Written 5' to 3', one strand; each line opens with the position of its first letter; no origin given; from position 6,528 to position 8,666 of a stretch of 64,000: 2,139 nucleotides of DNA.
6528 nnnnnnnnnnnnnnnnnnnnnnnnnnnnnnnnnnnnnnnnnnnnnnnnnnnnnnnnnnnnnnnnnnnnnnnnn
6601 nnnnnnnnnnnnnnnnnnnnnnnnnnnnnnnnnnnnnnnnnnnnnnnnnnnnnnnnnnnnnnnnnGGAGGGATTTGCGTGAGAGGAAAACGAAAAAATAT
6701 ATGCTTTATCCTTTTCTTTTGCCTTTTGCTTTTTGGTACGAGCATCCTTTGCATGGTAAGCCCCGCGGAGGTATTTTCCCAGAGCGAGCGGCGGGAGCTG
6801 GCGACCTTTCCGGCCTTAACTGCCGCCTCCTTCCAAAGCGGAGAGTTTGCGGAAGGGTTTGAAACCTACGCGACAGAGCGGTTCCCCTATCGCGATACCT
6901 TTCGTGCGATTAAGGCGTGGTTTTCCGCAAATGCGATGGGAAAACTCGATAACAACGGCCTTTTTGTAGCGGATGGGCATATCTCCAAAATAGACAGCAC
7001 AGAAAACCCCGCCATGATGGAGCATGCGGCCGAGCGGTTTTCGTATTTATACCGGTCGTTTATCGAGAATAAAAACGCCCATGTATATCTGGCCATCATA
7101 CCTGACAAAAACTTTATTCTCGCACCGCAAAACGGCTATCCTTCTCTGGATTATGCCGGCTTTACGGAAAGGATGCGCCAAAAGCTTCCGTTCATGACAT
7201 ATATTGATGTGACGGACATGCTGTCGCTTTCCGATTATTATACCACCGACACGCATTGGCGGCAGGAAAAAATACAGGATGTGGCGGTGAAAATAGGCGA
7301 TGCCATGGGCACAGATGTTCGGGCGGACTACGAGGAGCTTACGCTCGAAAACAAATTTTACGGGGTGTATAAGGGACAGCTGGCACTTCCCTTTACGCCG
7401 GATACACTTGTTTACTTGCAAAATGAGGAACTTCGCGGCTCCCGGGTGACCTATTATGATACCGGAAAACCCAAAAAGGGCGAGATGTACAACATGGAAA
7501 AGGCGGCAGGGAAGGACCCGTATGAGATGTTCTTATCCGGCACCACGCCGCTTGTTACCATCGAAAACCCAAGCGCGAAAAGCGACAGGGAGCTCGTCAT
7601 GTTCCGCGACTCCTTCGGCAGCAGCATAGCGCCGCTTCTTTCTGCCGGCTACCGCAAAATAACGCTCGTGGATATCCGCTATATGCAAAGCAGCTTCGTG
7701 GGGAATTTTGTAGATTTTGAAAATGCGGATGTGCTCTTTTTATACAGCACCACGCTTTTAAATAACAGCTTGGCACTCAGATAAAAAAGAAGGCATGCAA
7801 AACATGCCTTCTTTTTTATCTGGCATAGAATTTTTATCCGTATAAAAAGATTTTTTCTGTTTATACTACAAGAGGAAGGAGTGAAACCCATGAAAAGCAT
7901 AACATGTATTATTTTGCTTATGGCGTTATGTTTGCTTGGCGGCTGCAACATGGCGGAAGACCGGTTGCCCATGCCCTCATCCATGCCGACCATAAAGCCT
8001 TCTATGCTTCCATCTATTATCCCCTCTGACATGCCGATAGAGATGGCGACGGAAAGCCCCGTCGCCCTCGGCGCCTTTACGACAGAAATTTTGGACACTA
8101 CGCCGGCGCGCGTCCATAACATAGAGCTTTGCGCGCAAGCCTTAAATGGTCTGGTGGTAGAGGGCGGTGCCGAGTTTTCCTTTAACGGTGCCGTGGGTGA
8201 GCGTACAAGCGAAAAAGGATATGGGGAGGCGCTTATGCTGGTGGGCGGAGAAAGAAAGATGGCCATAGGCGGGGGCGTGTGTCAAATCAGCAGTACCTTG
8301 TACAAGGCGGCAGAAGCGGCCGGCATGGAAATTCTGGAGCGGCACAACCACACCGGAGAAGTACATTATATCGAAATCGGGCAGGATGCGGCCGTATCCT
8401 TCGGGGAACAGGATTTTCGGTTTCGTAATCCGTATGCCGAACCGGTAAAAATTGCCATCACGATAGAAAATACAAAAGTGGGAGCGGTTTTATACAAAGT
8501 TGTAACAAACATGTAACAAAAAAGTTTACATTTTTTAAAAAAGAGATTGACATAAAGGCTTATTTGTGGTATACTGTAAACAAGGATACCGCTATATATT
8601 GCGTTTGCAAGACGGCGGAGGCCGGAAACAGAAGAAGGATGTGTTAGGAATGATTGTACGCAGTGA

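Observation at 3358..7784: Putative surface-protein modification cluster: FliB-like lysine methylase, Lys/Pro/Ala-rich lipoprotein and MBOAT/DHHW O-acyltransferase pair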

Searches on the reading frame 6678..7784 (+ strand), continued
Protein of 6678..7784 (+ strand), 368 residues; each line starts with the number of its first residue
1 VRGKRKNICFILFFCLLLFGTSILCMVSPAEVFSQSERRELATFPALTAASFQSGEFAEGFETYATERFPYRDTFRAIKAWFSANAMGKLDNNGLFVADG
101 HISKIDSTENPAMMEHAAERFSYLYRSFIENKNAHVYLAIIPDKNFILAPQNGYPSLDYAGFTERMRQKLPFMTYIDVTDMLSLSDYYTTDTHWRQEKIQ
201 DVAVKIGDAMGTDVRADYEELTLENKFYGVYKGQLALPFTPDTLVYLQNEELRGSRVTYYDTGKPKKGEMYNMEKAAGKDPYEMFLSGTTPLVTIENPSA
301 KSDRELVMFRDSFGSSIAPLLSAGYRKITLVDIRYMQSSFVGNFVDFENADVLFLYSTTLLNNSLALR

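Call 84: find_homologous_proteins(query=L167:3911-4441:+, max_evalue=0.001)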
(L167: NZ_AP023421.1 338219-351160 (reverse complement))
Query L167:3911-4441:+ (177 aa): 866 proteins with E <= 0.001 among 1117 candidates; the best 120 are listed.
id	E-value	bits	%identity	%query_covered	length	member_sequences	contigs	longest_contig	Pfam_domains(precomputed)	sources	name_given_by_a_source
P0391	3.2e-108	377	99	100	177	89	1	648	PF14270.12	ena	-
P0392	6.6e-107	373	99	100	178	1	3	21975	PF14270.12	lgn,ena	-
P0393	2.3e-93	329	53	100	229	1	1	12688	PF14270.12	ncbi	-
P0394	3.2e-76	273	70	100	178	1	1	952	PF14270.12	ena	-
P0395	4.7e-76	272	70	100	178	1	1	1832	PF14270.12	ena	-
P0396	6.9e-76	272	73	89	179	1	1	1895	PF14270.12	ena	-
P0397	1.4e-75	271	72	100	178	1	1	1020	PF14270.12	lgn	-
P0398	1.5e-75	271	68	100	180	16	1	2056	PF14270.12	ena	-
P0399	2.8e-75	270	69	100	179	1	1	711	PF14270.12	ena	-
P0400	3.0e-75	270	69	100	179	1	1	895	PF14270.12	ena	-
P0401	3.3e-75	269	71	100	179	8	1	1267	PF14270.12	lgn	-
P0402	2.1e-74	267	68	100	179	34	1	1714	PF14270.12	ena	-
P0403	2.7e-73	263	72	100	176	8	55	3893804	-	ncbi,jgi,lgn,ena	-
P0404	4.1e-73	263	68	99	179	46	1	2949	PF14270.12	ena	-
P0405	2.2e-72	260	67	99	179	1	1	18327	PF14270.12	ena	-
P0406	7.4e-72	259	67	99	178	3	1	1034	PF14270.12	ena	-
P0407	1.3e-71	258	67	99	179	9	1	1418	PF14270.12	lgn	-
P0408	1.4e-71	258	66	99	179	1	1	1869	PF14270.12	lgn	-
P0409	1.0e-70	255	68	98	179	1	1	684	PF14270.12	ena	-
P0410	1.4e-70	254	68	100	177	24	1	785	PF14270.12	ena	-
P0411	2.8e-70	253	65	100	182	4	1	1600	PF14270.12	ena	-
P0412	6.9e-70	252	67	100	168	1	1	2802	PF14270.12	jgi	-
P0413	2.0e-68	247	68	93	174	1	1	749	PF14270.12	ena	-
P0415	2.3e-68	247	64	89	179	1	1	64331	PF14270.12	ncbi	-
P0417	3.0e-64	234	62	100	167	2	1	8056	PF14270.12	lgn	-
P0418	3.6e-63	230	66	89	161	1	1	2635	PF14270.12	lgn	-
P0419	6.6e-63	230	63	89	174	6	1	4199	PF14270.12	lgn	-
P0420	7.4e-63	229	100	61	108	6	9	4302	PF14270.12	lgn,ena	-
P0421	1.1e-62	229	63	99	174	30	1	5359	PF14270.12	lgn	-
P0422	1.1e-62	229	63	99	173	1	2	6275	PF14270.12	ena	-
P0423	1.4e-62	228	66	99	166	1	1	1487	PF14270.12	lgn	-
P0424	3.5e-62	227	67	90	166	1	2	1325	PF14270.12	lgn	-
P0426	4.9e-62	227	66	89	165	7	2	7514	PF14270.12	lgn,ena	-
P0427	9.6e-62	226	65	99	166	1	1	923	PF14270.12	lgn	-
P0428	1.0e-61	226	66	99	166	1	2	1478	PF14270.12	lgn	-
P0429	2.1e-61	225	64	99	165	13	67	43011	PF14270.12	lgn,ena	-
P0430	1.0e-60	222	64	99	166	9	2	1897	PF14270.12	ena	-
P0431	1.1e-60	222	63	99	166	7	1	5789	PF14270.12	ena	-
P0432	1.5e-60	222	61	99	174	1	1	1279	PF14270.12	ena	-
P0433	3.4e-60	221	62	99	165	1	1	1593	PF14270.12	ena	-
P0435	3.9e-60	221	63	99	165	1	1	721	PF14270.12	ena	-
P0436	6.3e-60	220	63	99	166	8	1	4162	PF14270.12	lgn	-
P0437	6.4e-60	220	63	99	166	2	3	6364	PF14270.12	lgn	-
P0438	6.4e-60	220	63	99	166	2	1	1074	PF14270.12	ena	-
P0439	1.0e-59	219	63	99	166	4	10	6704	PF14270.12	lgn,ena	-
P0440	1.1e-59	219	59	99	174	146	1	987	PF14270.12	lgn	-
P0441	1.2e-59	219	63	89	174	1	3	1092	PF14270.12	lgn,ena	-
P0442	1.9e-59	218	60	99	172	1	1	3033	PF14270.12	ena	-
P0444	2.7e-59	218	63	99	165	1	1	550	PF14270.12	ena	-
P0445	3.7e-59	217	64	99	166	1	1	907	PF14270.12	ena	-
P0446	5.1e-59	217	63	99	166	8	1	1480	PF14270.12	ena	-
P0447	6.3e-59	217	62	92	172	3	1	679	PF14270.12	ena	-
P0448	6.6e-59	217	63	99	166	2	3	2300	PF14270.12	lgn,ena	-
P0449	6.9e-59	216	61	99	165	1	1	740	PF14270.12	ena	-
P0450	7.0e-59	216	59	99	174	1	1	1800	PF14270.12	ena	-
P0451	8.0e-59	216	62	99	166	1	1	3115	PF14270.12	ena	-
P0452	1.2e-58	216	61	99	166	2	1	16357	PF14270.12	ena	-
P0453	1.8e-58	215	62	99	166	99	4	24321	PF14270.12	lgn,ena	-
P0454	2.1e-58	215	59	99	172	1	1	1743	PF14270.12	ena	-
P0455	3.0e-58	214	59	99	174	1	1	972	PF14270.12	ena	-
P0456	3.6e-58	214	61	99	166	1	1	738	PF14270.12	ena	-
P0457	5.1e-58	214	61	99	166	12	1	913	PF14270.12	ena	-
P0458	5.1e-58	214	61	99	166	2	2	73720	PF14270.12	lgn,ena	-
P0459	5.5e-58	214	63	98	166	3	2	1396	PF14270.12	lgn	-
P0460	6.1e-58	213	62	99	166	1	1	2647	PF14270.12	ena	-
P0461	6.4e-58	213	64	90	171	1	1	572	PF14270.12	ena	-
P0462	6.7e-58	213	62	99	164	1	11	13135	PF14270.12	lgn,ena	-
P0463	9.2e-58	213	61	99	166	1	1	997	PF14270.12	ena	-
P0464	9.5e-58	213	62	90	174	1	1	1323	PF14270.12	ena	-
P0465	1.1e-57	213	62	99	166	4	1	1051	PF14270.12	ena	-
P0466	1.2e-57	212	61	99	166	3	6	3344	PF14270.12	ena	-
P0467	1.5e-57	212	62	90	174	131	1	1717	PF14270.12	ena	-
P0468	1.9e-57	212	63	89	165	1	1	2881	PF14270.12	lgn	-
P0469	2.1e-57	212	59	92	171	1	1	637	PF14270.12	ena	-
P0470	2.3e-57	212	64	89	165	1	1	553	PF14270.12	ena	-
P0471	2.6e-57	211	61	99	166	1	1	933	PF14270.12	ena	-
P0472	2.6e-57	211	61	89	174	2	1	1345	PF14270.12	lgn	-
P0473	3.0e-57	211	61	99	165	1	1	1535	PF14270.12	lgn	-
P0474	3.1e-57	211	60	89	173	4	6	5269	PF14270.12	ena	-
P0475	3.3e-57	211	58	99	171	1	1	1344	PF14270.12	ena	-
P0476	3.4e-57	211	62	89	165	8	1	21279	PF14270.12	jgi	jgi:hypothetical protein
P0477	3.9e-57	211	63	89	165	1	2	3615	PF14270.12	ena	-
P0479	5.8e-57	210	62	99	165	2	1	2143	PF14270.12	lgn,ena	-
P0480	7.4e-57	210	62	99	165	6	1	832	PF14270.12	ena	-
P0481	1.0e-56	209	60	99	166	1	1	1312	PF14270.12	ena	-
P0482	1.0e-56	209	60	99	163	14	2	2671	PF14270.12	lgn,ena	-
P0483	1.7e-56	209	59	99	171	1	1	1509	PF14270.12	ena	-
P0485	1.8e-56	209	61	89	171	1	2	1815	PF14270.12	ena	-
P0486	2.2e-56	208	60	100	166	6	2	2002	PF14270.12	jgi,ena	-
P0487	2.5e-56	208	58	99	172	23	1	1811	PF14270.12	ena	-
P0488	4.2e-56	207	62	90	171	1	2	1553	PF14270.12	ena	-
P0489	4.4e-56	207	60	90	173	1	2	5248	PF14270.12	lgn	-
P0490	5.8e-56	207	60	90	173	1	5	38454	PF14270.12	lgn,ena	-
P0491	7.2e-56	207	62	90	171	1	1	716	PF14270.12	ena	-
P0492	7.8e-56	207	60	90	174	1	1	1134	PF14270.12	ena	-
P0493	1.3e-55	206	60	90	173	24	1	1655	PF14270.12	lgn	-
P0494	1.3e-55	206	59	100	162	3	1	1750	PF14270.12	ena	-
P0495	1.5e-55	206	61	90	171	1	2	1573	PF14270.12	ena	-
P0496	1.9e-55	205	59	99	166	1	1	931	PF14270.12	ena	-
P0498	2.0e-55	205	58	89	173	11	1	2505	PF14270.12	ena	-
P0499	2.6e-55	205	58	99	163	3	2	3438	PF14270.12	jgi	-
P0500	2.7e-55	205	56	99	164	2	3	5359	PF14270.12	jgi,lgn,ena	jgi:hypothetical protein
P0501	2.8e-55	205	57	99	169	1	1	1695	PF14270.12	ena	-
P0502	3.1e-55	205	58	89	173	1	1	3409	PF14270.12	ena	-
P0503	3.3e-55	204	58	89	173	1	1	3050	PF14270.12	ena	-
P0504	3.4e-55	204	60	90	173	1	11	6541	PF14270.12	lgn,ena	-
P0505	3.5e-55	204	57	99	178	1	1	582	PF14270.12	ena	-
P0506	3.9e-55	204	56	99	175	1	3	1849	PF14270.12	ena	-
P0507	4.0e-55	204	59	90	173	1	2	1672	PF14270.12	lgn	-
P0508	4.4e-55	204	60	90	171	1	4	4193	PF14270.12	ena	-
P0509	4.6e-55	204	59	90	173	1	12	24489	PF14270.12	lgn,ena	-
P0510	6.0e-55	204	58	99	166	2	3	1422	PF14270.12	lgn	-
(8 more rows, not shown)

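Call 90: find_encoding_contigs(protein=P0403, flank=5000, max_places=3)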
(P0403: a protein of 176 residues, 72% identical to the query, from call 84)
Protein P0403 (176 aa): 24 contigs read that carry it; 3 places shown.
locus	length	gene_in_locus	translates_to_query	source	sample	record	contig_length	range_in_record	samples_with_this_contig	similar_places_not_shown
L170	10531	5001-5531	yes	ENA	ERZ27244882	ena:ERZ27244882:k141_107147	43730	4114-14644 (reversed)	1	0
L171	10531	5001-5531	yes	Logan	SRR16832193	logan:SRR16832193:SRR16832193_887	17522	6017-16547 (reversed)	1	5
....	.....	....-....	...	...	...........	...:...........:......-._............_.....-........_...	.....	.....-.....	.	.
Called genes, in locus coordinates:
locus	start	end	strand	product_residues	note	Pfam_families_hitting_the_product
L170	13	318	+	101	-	PF01740:STAS, PF13466:STAS_2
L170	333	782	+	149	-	PF13581:HATPase_c_2, PF02518:HATPase_c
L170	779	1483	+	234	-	PF04542:Sigma70_r2, PF04539:Sigma70_r3 (weak), PF01381:HTH_3 (faint), PF08281:Sigma70_r4_2, PF04545:Sigma70_r4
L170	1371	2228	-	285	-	PF13566:DUF4130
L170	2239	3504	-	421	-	PF04055:Radical_SAM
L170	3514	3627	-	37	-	-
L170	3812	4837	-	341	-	PF01212:Beta_elim_lyase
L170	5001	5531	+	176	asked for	-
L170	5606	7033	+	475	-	PF03062:MBOAT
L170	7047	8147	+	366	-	PF14286:DHHW (weak), PF16822:ALGX (weak), PF14286:DHHW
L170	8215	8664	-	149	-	PF14287:DUF4368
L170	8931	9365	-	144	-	PF00137:ATP-synt_C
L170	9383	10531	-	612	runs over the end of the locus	PF01496:V_ATPase_I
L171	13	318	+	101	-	PF01740:STAS, PF13466:STAS_2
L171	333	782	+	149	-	PF13581:HATPase_c_2, PF02518:HATPase_c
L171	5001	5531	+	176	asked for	-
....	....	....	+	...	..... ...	-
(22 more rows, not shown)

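Call 91: get_annotated_region(hit=H1, flank=4000)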
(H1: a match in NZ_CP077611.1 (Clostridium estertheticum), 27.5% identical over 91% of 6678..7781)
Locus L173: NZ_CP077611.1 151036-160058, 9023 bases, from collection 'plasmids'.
description: Clostridium estertheticum strain CF005 plasmid pCF005-A, complete sequence
organism: Clostridium estertheticum (NCBI taxid 238834)
taxonomy: Bacteria; Bacillota; Clostridia; Eubacteriales; Clostridiaceae; Clostridium; Clostridium estertheticum
host: -; source: single colony,bovine feces; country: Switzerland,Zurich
typing (MOB-suite, as given by PLSDB): non-mobilizable
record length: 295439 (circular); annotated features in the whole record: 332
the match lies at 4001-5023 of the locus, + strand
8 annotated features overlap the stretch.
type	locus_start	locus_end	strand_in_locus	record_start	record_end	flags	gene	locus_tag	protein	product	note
CDS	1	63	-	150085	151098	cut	-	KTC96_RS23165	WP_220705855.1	HAMP domain-containing sensor histidine kinase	GO:0007165 - signal transduction [Evidence IEA]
CDS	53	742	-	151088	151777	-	-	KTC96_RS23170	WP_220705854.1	response regulator transcription factor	GO:0000160 - phosphorelay signal transduction system [Evidence IEA]; GO:0006355 - regulation of DNA-templated ...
CDS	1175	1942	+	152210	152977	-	-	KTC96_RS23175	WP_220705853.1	GDSL-type esterase/lipase family protein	-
CDS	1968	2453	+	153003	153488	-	-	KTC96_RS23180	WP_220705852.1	DUF4358 domain-containing protein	-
CDS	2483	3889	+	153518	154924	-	-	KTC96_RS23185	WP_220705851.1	MBOAT family O-acyltransferase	-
CDS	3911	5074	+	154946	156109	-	-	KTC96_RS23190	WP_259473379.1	DHHW family protein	-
CDS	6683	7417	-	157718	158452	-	-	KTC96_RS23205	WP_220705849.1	hypothetical protein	-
CDS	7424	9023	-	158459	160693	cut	-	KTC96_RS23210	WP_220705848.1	hypothetical protein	-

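Call 92: get_annotated_region(hit=H3, flank=4000)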
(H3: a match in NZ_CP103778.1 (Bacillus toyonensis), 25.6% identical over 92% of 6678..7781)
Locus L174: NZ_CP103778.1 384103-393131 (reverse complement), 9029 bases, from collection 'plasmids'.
description: Bacillus toyonensis strain DC11 plasmid pDC11_1, complete sequence
organism: Bacillus toyonensis (NCBI taxid 155322)
taxonomy: Bacteria; Bacillota; Bacilli; Bacillales; Bacillaceae; Bacillus; Bacillus toyonensis
host: -; source: cell culture,Commercial plant nursery; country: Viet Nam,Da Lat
typing (MOB-suite, as given by PLSDB): non-mobilizable; replicon rep_cluster_164
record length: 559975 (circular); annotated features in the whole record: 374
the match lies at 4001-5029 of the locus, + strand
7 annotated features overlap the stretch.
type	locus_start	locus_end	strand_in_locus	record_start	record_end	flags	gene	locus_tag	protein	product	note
CDS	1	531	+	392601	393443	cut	-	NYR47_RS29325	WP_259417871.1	polysaccharide deacetylase family protein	GO:0005975 - carbohydrate metabolic process [Evidence IEA]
CDS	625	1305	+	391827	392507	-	-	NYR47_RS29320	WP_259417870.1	GDSL-type esterase/lipase family protein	-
CDS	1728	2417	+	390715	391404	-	-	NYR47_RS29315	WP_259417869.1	GDSL-type esterase/lipase family protein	-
CDS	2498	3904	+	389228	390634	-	-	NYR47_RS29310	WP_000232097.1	MBOAT family O-acyltransferase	-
CDS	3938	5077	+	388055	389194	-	-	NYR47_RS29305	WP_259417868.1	DHHW family protein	-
CDS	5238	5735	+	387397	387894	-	-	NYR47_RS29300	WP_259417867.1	DUF4358 domain-containing protein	-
CDS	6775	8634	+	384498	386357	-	-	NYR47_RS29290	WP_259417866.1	HAMP domain-containing sensor histidine kinase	GO:0007165 - signal transduction [Evidence IEA]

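Call 93: get_annotated_region(hit=H11, flank=4000)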
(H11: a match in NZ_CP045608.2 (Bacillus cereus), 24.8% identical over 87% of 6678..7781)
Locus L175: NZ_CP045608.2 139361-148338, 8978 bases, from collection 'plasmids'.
description: Bacillus cereus strain SB1 plasmid p2, complete sequence
organism: Bacillus cereus (NCBI taxid 1396)
taxonomy: Bacteria; Bacillota; Bacilli; Bacillales; Bacillaceae; Bacillus; Bacillus cereus
host: -; source: Whole organism,soil; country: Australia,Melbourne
typing (MOB-suite, as given by PLSDB): non-mobilizable; replicon rep_cluster_1912
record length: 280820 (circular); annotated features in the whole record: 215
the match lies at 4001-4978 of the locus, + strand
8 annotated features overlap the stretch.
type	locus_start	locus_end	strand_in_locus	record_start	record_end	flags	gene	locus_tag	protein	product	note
CDS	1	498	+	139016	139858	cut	-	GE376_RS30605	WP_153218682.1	polysaccharide deacetylase family protein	GO:0005975 - carbohydrate metabolic process [Evidence IEA]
CDS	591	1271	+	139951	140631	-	-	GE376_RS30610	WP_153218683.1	GDSL-type esterase/lipase family protein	-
CDS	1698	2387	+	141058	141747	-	-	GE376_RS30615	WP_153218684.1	GDSL-type esterase/lipase family protein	-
CDS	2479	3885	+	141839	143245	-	-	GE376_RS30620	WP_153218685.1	MBOAT family O-acyltransferase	-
CDS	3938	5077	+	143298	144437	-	-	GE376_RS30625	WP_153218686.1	DHHW family protein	-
CDS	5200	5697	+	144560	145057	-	-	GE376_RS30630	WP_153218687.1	DUF4358 domain-containing protein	-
CDS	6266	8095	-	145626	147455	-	-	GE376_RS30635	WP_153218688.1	ABC transporter ATP-binding protein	-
CDS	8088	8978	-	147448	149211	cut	-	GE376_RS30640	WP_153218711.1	ABC transporter ATP-binding protein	-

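Call 94: get_annotated_region(hit=H12, flank=4000)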
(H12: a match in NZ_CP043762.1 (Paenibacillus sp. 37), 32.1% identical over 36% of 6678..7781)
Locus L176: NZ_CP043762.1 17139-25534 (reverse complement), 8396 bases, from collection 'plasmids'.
description: Paenibacillus sp. 37 plasmid pART37, complete sequence
organism: Paenibacillus sp. 37 (NCBI taxid 2607911)
taxonomy: Bacteria; Bacillota; Bacilli; Bacillales; Paenibacillaceae; Paenibacillus; Paenibacillus sp. 37
host: -; source: whole organism,rhizosphere of Abies nordmanniana; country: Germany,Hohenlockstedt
typing (MOB-suite, as given by PLSDB): non-mobilizable
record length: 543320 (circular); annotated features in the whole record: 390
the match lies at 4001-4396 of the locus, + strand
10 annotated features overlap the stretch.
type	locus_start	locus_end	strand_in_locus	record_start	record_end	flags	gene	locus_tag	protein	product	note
CDS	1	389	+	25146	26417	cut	-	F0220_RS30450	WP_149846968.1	hypothetical protein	-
CDS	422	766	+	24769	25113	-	-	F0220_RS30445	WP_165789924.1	DUF3221 domain-containing protein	-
CDS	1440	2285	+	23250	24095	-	-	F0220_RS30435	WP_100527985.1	Rpn family recombination-promoting nuclease/putative transposase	-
CDS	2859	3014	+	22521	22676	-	-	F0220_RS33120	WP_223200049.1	hypothetical protein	-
CDS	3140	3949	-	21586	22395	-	-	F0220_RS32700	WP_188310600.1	hypothetical protein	-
CDS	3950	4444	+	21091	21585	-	-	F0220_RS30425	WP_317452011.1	DHHW family protein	-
CDS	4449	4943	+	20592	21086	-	-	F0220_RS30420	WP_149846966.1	DUF4358 domain-containing protein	-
CDS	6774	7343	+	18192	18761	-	-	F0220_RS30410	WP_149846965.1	sulfurtransferase TusA family protein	-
CDS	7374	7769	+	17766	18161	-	-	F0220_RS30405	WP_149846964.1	DsrE/DsrF/DrsH-like family protein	-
CDS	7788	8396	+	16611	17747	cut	-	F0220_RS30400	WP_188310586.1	MBL fold metallo-hydrolase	-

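Call 99: get_annotated_region(hit=H4, flank=5000)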
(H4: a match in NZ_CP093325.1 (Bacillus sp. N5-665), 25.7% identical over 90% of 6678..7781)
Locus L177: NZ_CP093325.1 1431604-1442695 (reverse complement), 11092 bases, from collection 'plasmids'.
description: Bacillus sp. N5-665 strain N5/665 plasmid p1, complete sequence
organism: Bacillus sp. N5-665 (NCBI taxid 2925318)
taxonomy: Bacteria; Bacillota; Bacilli; Bacillales; Bacillaceae; Bacillus; Bacillus sp. N5-665
host: -; source: whole organism,peat soil; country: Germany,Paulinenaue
typing (MOB-suite, as given by PLSDB): non-mobilizable
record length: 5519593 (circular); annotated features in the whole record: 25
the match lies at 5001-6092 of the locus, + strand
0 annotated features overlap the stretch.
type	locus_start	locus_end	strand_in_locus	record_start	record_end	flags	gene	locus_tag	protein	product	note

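Call 100: predict_structure(alignment_id=A4)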
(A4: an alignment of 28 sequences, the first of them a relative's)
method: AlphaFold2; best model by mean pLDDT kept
length: 178 residues; sequences in the alignment: 28
mean_pLDDT: 83.7   pTM: 0.76
mean pLDDT of the five models: 83.7, 83.4, 82.5, 81.8, 81.6
residues with pLDDT >= 90: 112; 70-90: 24; 50-70: 20; < 50: 22
segments of 3 or more residues with pLDDT < 50: 1-3, 15-31
pLDDT, mean of each block of 10 residues (from residue 1): 49 48 36 87 92 64 89 96 97 87 98 99 95 86 95 98 97 95
secondary structure, 60 per line:
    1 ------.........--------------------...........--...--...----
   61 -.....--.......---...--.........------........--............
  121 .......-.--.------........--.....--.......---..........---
elements in order: H7-15 H36-46 E49-51 E62-66 H69-75 E84-92 E99-106 H109-127 H139-146 E149-153 E156-162 H166-175

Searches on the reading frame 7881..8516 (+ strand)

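Call 3: search_protein_families(library=pfam, proteins=[window:7881-8516:+], max_evalue=0.01)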
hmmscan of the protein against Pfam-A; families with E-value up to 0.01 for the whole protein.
window:7881-8516:+ (211 aa): 1 family
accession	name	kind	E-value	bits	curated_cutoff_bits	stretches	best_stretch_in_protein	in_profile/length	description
PF04294.18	VanW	-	1.7e-44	150.9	27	1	77-202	2-127/130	VanW like protein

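Call 4: search_protein_families(library=ncbifam, proteins=[window:7881-8516:+], max_evalue=0.01)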
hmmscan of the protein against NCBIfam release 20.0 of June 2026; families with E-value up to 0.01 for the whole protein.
window:7881-8516:+ (211 aa): 3 families
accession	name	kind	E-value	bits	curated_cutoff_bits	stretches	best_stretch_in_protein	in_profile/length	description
NF033128.2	vanW-gen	equivalog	4.2e-16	59.3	365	1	77-202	70-200/271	glycopeptide resistance accessory protein VanW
NF033123.1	vanW-G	exception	2.3e-12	47.3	600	1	76-198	69-196/273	glycopeptide resistance accessory protein VanW-G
NF033122.1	vanW-B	exception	4.9e-11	42.4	610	1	76-200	70-199/275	glycopeptide resistance accessory protein VanW-B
